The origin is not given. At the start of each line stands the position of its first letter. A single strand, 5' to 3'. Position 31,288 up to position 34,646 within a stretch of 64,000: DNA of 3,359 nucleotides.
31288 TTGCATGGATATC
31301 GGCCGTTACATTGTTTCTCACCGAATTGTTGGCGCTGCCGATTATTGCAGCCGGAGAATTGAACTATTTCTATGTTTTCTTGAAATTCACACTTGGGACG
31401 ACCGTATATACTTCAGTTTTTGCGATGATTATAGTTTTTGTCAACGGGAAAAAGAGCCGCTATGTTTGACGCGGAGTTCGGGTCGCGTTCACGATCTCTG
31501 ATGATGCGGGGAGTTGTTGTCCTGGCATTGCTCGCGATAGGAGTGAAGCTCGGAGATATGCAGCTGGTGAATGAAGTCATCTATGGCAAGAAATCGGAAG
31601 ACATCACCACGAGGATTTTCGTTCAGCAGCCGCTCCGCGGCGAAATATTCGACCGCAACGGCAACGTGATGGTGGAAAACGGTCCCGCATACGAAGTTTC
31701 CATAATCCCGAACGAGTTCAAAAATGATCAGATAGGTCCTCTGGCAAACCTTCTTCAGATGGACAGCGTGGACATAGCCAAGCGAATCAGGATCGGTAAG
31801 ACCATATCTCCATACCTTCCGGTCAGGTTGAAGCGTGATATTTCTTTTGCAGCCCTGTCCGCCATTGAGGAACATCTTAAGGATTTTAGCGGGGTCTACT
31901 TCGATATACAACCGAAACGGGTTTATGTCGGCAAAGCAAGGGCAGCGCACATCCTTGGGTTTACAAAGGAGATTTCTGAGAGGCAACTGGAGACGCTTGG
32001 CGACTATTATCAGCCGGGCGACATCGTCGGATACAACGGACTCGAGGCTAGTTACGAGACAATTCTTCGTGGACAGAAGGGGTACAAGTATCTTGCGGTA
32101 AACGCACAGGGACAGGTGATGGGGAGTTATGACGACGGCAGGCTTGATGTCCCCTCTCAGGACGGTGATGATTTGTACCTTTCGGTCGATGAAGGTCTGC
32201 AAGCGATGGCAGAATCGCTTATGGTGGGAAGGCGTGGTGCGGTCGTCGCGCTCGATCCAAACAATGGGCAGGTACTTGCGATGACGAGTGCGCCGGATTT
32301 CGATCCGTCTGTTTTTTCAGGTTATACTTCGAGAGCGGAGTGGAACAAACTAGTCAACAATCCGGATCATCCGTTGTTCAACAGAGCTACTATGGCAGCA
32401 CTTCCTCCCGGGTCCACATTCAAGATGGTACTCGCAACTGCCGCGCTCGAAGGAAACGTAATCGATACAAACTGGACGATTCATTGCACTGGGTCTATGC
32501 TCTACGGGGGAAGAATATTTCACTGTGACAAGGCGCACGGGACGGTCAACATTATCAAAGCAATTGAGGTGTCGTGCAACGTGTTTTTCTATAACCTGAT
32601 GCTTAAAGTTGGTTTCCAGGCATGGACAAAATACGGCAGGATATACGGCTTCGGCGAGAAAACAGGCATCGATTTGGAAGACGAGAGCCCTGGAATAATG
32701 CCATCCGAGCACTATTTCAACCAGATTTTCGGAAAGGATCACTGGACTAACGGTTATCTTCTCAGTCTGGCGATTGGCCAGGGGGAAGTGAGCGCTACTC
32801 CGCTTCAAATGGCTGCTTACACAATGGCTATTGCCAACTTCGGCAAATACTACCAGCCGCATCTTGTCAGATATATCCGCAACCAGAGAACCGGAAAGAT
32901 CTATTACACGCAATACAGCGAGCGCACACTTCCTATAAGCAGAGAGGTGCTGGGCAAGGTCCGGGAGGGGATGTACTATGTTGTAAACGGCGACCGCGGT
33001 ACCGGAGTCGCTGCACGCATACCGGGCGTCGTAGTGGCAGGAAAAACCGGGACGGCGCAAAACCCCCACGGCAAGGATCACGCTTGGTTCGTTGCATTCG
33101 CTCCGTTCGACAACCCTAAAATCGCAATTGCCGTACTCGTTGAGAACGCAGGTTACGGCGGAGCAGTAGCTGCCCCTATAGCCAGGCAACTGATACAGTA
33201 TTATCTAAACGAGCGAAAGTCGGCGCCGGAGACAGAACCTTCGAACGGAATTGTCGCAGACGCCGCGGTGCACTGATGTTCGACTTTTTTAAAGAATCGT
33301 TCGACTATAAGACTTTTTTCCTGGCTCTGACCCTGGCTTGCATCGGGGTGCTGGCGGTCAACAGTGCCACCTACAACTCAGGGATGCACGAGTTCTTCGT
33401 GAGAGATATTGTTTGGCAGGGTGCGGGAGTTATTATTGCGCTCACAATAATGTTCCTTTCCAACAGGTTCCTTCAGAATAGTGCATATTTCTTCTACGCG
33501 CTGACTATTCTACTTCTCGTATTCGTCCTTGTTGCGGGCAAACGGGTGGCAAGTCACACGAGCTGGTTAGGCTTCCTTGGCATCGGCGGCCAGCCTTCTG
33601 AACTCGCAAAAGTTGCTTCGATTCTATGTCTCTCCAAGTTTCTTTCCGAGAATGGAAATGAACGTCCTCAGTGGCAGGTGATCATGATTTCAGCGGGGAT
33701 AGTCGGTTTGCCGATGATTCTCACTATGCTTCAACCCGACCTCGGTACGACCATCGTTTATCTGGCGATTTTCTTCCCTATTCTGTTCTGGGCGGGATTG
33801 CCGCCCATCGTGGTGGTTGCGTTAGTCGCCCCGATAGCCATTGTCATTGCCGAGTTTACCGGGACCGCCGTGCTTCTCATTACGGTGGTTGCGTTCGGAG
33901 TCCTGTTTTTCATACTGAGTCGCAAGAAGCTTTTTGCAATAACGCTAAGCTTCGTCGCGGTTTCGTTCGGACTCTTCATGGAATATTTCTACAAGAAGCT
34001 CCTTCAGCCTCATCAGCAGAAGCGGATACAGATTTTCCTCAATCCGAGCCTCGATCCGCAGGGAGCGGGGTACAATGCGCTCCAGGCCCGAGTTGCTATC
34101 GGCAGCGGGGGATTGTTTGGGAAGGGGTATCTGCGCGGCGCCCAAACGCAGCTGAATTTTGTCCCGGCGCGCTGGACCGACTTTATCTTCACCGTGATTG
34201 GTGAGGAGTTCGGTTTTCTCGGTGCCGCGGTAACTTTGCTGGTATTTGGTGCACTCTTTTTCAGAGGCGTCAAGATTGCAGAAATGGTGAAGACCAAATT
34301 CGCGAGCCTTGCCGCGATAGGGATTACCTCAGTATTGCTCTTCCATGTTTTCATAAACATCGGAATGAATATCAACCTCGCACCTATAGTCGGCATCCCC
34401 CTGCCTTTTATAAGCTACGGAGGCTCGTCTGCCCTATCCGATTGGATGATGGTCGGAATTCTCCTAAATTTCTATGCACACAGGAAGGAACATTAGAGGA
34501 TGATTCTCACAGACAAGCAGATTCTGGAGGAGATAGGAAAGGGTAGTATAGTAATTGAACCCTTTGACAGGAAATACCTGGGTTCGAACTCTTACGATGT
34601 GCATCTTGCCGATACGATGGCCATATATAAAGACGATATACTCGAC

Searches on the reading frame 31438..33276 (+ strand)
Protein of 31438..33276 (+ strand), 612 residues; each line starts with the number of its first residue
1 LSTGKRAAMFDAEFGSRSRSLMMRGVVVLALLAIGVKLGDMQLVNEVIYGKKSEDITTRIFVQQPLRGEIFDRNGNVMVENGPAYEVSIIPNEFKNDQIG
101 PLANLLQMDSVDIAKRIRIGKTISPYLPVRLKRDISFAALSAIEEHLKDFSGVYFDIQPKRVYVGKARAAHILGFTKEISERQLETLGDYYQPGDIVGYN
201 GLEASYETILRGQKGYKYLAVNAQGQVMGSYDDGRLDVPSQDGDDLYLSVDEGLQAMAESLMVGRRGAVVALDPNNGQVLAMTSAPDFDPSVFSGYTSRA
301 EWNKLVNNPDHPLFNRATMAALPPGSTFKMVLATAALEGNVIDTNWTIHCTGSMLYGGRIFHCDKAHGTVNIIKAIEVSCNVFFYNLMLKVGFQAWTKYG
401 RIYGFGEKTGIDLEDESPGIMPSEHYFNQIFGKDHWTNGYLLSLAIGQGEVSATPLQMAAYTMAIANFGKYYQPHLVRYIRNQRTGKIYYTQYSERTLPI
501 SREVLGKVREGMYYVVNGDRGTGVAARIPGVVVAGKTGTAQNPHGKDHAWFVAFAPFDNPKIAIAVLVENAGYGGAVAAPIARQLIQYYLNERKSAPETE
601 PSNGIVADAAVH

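Call 41: search_protein_families(library=pfam, max_evalue=0.00001, proteins=[window:31438-33276:+])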
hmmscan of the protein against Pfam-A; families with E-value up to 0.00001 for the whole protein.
window:31438-33276:+ (612 aa): 2 families
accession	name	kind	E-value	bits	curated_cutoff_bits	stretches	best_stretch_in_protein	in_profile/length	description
PF00905.27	Transpeptidase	-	1.7e-69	234.7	22.1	1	267-587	1-299/299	Penicillin binding protein transpeptidase domain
PF03717.20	PBP_dimer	-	3e-43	148.7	24.4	1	63-229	2-177/180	Penicillin-binding Protein dimerisation domain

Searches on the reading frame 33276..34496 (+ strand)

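Call 41: search_protein_families(library=pfam, max_evalue=0.00001, proteins=[window:33276-34496:+])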
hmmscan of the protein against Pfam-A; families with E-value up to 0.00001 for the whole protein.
window:33276-34496:+ (406 aa): 1 family
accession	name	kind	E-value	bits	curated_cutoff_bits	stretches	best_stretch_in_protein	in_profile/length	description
PF01098.24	FTSW_RODA_SPOVE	-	3.3e-84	283.4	26.4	2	177-404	137-355/356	Cell cycle protein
